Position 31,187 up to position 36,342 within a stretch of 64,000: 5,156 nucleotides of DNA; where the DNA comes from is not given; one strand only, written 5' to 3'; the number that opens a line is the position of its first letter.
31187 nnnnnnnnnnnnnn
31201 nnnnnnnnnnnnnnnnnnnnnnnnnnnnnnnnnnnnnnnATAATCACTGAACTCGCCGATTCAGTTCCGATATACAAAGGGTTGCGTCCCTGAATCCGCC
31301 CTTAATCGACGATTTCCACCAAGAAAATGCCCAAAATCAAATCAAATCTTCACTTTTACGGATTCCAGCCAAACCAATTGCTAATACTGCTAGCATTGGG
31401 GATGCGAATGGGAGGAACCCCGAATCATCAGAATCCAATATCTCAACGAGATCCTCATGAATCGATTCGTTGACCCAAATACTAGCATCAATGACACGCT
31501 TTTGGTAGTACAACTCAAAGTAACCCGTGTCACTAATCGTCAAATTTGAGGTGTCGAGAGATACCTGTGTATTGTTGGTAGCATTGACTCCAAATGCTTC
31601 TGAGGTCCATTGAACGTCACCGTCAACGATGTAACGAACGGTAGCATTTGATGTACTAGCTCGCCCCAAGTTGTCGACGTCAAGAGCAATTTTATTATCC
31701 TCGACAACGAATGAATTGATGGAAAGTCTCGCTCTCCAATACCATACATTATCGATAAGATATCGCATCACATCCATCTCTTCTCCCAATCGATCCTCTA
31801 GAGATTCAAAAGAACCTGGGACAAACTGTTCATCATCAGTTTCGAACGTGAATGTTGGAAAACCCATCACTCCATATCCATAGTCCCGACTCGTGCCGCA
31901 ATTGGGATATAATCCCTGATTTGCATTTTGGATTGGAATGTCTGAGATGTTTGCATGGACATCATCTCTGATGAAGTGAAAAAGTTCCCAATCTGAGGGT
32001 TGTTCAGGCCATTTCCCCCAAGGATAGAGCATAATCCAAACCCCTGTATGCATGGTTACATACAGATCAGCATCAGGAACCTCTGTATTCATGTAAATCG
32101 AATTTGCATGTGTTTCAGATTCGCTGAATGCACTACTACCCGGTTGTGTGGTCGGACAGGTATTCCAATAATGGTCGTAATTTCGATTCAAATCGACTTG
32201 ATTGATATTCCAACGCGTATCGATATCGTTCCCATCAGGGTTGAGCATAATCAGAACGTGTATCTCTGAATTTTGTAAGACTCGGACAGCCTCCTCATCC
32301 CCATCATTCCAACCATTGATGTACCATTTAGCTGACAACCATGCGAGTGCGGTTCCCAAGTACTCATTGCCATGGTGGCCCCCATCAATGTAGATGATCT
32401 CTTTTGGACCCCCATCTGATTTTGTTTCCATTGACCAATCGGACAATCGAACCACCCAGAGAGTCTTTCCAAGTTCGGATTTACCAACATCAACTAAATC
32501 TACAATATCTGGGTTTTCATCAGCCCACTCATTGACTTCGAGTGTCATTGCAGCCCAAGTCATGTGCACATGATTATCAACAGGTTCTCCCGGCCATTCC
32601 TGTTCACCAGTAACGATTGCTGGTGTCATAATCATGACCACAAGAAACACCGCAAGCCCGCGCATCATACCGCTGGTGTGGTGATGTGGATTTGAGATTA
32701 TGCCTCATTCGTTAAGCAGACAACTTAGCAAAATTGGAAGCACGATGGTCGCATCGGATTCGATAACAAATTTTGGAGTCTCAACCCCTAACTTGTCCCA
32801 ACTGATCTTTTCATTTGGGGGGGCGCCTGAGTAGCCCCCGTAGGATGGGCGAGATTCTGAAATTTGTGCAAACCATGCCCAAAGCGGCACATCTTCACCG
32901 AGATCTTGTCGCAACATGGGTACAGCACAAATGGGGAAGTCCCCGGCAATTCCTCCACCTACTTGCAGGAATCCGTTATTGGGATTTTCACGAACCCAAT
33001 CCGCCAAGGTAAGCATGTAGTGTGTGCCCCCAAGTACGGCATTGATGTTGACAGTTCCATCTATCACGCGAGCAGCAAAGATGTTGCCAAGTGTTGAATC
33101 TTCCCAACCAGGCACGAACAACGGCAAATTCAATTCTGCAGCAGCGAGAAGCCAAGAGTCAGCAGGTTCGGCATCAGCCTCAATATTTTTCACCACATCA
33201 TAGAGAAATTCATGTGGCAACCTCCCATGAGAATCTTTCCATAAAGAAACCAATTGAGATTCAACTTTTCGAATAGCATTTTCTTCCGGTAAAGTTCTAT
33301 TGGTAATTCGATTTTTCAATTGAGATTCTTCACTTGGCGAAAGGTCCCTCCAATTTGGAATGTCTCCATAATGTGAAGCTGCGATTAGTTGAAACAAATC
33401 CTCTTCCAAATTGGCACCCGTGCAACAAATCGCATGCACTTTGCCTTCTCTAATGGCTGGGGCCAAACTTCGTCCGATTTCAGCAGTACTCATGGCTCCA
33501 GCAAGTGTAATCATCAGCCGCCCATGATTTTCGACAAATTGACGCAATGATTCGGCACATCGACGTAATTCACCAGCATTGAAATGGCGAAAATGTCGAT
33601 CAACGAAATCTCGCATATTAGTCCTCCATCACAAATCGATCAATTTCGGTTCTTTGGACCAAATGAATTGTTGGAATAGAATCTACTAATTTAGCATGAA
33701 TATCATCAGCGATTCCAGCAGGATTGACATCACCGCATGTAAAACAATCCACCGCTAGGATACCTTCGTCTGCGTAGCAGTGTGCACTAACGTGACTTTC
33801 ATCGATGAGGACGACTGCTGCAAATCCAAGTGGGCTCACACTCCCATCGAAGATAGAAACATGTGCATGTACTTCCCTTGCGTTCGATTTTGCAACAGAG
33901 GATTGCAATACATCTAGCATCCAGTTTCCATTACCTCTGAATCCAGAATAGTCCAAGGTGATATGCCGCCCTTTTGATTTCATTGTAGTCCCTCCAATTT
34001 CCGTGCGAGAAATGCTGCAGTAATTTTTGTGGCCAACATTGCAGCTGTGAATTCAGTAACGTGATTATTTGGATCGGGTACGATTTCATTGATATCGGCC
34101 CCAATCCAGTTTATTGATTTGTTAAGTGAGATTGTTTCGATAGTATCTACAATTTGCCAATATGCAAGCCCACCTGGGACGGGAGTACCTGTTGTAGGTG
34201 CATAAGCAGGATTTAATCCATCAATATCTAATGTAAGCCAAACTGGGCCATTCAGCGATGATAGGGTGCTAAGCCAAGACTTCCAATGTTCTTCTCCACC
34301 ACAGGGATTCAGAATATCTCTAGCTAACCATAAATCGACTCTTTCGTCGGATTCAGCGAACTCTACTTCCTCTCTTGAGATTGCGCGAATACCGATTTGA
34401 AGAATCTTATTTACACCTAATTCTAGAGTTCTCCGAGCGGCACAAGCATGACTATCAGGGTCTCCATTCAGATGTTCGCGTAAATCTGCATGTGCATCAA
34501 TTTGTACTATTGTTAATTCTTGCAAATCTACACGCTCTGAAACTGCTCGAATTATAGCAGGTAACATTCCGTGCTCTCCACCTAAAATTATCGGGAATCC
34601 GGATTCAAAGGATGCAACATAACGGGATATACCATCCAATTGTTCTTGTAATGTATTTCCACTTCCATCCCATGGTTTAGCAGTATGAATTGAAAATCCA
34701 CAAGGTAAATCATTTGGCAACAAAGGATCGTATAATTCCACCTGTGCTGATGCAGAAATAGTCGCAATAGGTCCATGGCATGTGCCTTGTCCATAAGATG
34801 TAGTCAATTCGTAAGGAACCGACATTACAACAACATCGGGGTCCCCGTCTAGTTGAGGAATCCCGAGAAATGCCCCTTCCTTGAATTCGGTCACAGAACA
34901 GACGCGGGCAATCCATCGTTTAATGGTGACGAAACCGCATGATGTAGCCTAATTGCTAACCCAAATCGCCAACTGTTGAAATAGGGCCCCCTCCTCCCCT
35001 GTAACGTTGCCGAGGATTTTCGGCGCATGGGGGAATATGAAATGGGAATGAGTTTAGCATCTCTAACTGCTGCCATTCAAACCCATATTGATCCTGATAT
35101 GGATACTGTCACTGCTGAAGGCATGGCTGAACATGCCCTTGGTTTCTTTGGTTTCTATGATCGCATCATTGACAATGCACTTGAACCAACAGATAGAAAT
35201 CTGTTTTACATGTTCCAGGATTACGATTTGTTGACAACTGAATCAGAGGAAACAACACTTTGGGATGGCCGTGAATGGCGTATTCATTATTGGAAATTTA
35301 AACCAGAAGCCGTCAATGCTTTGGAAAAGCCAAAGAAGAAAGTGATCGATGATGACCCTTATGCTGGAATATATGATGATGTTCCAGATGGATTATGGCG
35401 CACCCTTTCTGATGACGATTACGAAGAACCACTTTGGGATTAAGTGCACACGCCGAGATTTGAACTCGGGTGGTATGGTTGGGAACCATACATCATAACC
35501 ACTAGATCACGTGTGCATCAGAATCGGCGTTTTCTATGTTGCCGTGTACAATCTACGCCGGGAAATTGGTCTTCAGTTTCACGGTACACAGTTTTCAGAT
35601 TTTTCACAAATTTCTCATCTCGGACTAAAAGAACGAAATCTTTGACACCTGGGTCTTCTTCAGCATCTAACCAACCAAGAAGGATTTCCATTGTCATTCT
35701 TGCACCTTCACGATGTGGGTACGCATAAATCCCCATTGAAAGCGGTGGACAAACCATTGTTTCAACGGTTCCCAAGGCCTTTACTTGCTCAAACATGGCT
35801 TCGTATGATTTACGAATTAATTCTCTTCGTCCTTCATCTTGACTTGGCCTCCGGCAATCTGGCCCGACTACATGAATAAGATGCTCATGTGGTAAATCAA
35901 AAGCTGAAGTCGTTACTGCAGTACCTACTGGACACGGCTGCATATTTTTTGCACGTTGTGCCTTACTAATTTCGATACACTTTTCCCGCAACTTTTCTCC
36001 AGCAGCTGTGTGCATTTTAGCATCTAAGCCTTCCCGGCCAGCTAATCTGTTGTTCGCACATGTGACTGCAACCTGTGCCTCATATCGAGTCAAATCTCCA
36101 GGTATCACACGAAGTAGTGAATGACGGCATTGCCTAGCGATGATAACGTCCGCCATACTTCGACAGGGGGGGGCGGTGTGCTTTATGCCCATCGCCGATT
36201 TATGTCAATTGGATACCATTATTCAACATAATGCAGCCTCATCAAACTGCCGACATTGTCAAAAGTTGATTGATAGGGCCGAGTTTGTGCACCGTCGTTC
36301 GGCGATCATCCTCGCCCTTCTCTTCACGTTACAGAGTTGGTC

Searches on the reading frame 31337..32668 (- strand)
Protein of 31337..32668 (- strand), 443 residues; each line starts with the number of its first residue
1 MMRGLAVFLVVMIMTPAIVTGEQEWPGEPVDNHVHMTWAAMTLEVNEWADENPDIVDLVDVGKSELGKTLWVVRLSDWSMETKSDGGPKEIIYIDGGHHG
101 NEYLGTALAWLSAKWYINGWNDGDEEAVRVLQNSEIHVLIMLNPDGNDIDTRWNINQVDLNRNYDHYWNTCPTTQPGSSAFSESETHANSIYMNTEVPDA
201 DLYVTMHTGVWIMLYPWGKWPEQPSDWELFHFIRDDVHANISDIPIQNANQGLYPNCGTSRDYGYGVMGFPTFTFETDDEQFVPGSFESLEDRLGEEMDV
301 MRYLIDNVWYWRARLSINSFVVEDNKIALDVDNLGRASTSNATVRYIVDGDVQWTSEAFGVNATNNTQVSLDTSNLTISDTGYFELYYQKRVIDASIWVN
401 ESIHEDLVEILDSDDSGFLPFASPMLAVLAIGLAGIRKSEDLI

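Call 32: search_protein_families(library=pfam, proteins=[window:31337-32668:-], max_evalue=0.001)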
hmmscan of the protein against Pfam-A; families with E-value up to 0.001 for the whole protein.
window:31337-32668:- (443 aa): 2 families
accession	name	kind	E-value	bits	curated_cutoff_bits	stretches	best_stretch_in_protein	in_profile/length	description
PF00246.29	Peptidase_M14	-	4.2e-38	132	21.6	1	47-284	7-271/286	Zinc carboxypeptidase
PF24827.1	AstE_AspA_cat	-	9.1e-06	25.8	25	1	92-234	5-132/192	Succinylglutamate desuccinylase/Aspartoacylase catalytic domain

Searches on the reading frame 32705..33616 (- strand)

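Call 32: search_protein_families(library=pfam, proteins=[window:32705-33616:-], max_evalue=0.001)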
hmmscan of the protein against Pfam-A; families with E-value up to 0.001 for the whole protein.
window:32705-33616:- (303 aa): 1 family
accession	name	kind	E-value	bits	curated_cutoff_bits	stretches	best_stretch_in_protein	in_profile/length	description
PF01916.23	DS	-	4.9e-38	131.5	27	1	12-298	11-286/288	Deoxyhypusine synthase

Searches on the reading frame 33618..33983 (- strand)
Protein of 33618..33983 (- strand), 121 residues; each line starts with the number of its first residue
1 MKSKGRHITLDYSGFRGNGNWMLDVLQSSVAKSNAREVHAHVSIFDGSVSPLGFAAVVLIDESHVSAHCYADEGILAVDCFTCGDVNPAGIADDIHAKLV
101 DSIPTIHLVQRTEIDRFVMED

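Call 32: search_protein_families(library=pfam, proteins=[window:33618-33983:-], max_evalue=0.001)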
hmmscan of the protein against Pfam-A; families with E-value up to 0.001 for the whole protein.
window:33618-33983:- (121 aa): 1 family
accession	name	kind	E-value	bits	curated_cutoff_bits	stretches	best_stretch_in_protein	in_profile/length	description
PF02675.21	AdoMet_dc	-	3.6e-13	50.2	25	1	22-110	20-105/107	S-adenosylmethionine decarboxylase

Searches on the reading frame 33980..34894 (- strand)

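Call 32: search_protein_families(library=pfam, proteins=[window:33980-34894:-], max_evalue=0.001)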
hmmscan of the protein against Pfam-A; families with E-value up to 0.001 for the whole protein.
window:33980-34894:- (304 aa): 1 family
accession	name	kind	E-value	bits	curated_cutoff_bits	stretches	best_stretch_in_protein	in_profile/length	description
PF00491.26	Arginase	-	1.8e-48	165.9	22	1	20-291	2-277/280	Arginase family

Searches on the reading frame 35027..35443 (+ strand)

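Call 83: search_protein_families(library=pfam, proteins=[window:35027-35443:+], max_evalue=0.0001)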
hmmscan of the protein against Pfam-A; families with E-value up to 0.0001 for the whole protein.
window:35027-35443:+ (138 aa): 1 family
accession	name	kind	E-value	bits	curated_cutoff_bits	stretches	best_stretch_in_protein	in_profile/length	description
PF19479.4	DUF6015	-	2.1e-54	184.2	27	1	6-125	1-122/140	Family of unknown function (DUF6015)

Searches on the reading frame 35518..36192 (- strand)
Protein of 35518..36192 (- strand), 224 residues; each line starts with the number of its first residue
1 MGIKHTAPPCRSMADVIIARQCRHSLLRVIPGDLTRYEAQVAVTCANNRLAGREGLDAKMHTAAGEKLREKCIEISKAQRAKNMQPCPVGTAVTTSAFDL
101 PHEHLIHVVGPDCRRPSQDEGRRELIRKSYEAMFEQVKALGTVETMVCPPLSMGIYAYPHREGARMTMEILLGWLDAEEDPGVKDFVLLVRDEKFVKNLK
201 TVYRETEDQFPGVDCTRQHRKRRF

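Call 83: search_protein_families(library=pfam, proteins=[window:35518-36192:-], max_evalue=0.0001)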
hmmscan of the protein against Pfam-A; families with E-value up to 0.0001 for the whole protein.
window:35518-36192:- (224 aa): 1 family
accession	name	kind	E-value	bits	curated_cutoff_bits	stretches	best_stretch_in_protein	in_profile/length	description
PF01661.27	Macro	-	1.2e-24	87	22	1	43-166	1-117/118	Macro domain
